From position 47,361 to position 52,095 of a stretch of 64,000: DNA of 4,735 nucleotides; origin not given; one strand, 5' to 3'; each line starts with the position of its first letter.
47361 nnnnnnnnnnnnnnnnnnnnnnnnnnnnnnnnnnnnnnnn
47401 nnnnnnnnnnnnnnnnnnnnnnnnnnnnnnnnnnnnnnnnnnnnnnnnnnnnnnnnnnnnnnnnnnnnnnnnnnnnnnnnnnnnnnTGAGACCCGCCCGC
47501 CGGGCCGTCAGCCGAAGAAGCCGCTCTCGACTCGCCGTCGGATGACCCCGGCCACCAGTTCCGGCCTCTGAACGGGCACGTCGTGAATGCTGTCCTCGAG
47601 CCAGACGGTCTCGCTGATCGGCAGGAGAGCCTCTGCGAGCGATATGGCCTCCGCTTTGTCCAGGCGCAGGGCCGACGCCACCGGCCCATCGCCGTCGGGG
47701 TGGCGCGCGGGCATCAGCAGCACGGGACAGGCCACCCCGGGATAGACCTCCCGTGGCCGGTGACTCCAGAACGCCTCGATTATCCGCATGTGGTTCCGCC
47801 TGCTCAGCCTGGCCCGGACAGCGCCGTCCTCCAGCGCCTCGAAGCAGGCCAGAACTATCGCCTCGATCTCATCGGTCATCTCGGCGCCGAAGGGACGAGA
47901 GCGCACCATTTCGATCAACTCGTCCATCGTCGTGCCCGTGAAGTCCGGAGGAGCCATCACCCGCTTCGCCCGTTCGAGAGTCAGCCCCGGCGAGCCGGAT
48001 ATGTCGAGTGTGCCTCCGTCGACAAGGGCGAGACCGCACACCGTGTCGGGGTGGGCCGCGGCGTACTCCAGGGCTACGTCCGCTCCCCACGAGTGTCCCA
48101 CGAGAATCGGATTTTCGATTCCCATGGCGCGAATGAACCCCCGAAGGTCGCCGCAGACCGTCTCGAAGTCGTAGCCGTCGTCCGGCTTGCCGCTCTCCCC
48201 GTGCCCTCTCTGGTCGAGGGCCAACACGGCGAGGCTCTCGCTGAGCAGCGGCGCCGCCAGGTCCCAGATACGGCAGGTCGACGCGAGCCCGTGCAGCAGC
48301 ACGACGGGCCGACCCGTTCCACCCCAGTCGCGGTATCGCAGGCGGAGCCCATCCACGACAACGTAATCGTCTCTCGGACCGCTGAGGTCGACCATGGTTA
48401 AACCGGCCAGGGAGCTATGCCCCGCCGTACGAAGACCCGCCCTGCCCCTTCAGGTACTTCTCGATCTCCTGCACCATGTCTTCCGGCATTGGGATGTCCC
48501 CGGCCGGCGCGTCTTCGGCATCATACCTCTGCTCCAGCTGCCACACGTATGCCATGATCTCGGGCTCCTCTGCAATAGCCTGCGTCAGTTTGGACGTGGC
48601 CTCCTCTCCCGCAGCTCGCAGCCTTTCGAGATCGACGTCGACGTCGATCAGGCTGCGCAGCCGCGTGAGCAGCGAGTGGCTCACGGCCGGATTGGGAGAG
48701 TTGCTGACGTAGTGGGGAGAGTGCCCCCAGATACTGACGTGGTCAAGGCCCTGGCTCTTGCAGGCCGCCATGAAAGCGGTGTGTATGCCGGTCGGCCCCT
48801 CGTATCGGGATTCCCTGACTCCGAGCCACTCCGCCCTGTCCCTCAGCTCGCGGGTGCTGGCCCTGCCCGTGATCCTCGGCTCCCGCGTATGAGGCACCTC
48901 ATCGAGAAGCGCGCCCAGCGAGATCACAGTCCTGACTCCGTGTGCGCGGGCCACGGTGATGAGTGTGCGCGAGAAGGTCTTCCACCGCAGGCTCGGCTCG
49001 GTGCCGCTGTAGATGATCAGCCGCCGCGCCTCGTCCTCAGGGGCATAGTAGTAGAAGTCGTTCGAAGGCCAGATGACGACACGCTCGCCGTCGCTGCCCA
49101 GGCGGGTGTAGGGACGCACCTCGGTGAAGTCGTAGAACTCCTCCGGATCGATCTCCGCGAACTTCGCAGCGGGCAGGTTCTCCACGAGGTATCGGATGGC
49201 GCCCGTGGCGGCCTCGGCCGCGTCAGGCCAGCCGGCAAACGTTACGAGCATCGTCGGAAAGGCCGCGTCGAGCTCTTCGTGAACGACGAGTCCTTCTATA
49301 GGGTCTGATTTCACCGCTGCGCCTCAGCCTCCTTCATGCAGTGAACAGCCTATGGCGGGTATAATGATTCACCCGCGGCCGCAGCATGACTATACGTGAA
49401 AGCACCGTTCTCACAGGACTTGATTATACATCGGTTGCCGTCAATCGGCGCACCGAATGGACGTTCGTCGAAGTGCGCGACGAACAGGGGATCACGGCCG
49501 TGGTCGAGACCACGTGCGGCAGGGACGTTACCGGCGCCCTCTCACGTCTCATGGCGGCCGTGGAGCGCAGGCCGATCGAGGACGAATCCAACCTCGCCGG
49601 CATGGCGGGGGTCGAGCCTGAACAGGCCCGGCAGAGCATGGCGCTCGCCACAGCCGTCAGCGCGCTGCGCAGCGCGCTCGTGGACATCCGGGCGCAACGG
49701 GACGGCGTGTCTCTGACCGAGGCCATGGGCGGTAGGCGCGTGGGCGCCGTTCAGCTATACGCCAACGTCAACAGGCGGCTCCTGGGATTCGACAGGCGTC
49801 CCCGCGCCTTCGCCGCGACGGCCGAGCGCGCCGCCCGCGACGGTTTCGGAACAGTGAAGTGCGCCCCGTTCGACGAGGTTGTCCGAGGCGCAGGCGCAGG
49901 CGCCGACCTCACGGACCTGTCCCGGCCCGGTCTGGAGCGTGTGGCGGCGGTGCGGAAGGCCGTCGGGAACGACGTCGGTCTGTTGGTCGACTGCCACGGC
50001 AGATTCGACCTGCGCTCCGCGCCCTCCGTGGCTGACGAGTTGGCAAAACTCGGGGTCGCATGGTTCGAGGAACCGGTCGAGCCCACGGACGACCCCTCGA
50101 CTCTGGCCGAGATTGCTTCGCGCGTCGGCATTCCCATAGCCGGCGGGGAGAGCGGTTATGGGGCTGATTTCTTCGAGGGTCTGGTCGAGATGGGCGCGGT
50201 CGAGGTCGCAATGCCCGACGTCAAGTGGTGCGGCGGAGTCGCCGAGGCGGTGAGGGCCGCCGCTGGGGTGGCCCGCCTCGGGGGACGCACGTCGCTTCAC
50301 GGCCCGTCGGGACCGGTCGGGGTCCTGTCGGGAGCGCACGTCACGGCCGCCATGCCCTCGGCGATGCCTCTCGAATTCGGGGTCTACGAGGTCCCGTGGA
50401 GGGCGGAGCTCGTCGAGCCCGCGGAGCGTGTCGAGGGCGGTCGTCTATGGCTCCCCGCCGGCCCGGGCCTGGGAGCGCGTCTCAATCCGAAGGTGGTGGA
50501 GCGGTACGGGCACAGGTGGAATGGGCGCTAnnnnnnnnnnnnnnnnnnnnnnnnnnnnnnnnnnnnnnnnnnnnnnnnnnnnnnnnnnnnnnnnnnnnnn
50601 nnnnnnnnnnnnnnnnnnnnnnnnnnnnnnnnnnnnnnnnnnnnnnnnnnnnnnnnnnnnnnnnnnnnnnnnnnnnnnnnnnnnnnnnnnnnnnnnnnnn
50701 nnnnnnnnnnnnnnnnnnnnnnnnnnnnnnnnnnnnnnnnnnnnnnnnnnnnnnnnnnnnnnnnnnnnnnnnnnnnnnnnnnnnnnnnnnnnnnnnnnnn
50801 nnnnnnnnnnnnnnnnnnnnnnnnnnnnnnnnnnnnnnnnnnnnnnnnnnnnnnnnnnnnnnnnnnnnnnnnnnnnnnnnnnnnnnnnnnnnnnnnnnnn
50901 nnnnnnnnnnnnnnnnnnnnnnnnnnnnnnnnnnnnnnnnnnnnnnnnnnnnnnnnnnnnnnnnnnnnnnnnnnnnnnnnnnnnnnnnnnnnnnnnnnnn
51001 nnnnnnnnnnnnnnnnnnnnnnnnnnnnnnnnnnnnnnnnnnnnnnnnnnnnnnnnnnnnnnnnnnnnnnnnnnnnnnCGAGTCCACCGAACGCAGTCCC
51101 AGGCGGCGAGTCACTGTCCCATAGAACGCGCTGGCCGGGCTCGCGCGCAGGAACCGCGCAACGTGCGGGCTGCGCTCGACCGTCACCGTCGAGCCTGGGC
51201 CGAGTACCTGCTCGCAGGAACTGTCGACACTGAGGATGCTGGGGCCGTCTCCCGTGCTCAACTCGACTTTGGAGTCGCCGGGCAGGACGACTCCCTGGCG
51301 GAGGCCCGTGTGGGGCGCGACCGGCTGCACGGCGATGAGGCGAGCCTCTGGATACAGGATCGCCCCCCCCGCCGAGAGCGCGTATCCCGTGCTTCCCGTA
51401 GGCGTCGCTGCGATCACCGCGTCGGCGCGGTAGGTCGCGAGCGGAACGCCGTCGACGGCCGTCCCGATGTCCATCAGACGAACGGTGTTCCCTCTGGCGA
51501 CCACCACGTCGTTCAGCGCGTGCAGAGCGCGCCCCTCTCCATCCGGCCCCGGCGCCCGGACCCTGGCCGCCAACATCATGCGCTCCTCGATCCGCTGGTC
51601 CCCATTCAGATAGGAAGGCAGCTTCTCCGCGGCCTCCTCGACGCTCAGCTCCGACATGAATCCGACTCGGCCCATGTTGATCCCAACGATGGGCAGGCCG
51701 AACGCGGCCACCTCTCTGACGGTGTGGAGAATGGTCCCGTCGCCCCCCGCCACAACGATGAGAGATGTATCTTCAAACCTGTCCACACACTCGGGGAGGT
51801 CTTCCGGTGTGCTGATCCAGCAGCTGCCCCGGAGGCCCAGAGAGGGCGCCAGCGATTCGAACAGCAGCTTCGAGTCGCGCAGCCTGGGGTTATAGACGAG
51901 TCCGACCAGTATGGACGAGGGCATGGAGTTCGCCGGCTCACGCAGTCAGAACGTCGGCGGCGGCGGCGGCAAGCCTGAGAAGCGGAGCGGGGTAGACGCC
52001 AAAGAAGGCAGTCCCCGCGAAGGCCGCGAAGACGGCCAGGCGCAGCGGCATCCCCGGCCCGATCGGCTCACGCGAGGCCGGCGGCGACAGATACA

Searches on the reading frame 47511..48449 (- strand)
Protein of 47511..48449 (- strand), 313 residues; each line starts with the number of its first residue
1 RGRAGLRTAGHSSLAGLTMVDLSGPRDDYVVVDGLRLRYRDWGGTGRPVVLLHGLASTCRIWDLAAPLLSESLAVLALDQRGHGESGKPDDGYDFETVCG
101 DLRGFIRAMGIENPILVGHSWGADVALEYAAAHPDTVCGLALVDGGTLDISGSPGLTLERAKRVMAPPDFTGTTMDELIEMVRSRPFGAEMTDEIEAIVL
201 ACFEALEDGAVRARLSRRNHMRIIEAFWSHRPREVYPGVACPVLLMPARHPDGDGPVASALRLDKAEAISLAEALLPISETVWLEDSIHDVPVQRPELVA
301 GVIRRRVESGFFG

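Call 36: search_protein_families(library=pfam, proteins=[window:47511-48449:-], max_evalue=0.00001)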
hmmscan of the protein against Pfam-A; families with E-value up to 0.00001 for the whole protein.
window:47511-48449:- (313 aa): 4 families
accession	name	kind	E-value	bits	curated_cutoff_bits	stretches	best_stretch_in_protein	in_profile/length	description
PF00561.26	Abhydrolase_1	-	5e-22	79.2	25.8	1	48-177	2-130/245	alpha/beta hydrolase fold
PF12697.13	Abhydrolase_6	-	9.3e-19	69.4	26.3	1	49-300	1-215/217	Alpha/beta hydrolase family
PF12146.15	Hydrolase_4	-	4.8e-16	59.2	27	1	49-143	7-107/239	Serine aminopeptidase, S33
PF03096.20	Ndr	-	4.1e-06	26.1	23.3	1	96-246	83-225/283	Ndr family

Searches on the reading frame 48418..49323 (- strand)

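Call 36: search_protein_families(library=pfam, proteins=[window:48418-49323:-], max_evalue=0.00001)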
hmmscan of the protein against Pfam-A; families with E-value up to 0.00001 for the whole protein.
window:48418-49323:- (302 aa): 1 family
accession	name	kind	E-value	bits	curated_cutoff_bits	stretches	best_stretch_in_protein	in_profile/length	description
PF09754.15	PAC2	-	1.3e-51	175.9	25.8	1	29-248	2-213/215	PAC2 family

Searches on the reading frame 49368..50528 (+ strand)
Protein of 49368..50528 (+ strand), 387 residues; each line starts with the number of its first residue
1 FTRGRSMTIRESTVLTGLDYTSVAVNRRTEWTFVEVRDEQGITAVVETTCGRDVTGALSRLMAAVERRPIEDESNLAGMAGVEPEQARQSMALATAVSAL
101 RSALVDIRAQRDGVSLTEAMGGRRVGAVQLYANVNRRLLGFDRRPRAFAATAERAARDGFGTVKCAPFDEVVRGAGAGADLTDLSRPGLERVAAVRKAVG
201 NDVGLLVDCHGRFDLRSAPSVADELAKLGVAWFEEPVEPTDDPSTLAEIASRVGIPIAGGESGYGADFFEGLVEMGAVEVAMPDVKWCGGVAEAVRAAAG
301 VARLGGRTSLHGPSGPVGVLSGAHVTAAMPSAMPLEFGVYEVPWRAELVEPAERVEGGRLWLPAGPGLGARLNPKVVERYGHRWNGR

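Call 35: search_protein_families(library=pfam, proteins=[window:49368-50528:+], max_evalue=0.00001)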
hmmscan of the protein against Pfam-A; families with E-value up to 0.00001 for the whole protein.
window:49368-50528:+ (387 aa): 1 family
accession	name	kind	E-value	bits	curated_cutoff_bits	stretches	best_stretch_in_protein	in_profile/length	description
PF13378.12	MR_MLE_C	-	2.7e-50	171.6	29.4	1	148-375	2-218/219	Enolase C-terminal domain-like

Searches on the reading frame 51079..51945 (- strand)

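Call 36: search_protein_families(library=pfam, proteins=[window:51079-51945:-], max_evalue=0.00001)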
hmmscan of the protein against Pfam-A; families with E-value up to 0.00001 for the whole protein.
window:51079-51945:- (289 aa): 2 families
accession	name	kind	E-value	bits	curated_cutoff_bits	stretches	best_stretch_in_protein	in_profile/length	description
PF20143.4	NAD_kinase_C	-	3e-22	79.1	23.7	1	144-267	1-125/126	ATP-NAD kinase C-terminal domain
PF01513.26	NAD_kinase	-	3.5e-15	56.9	25.5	1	58-116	71-129/130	ATP-NAD kinase N-terminal domain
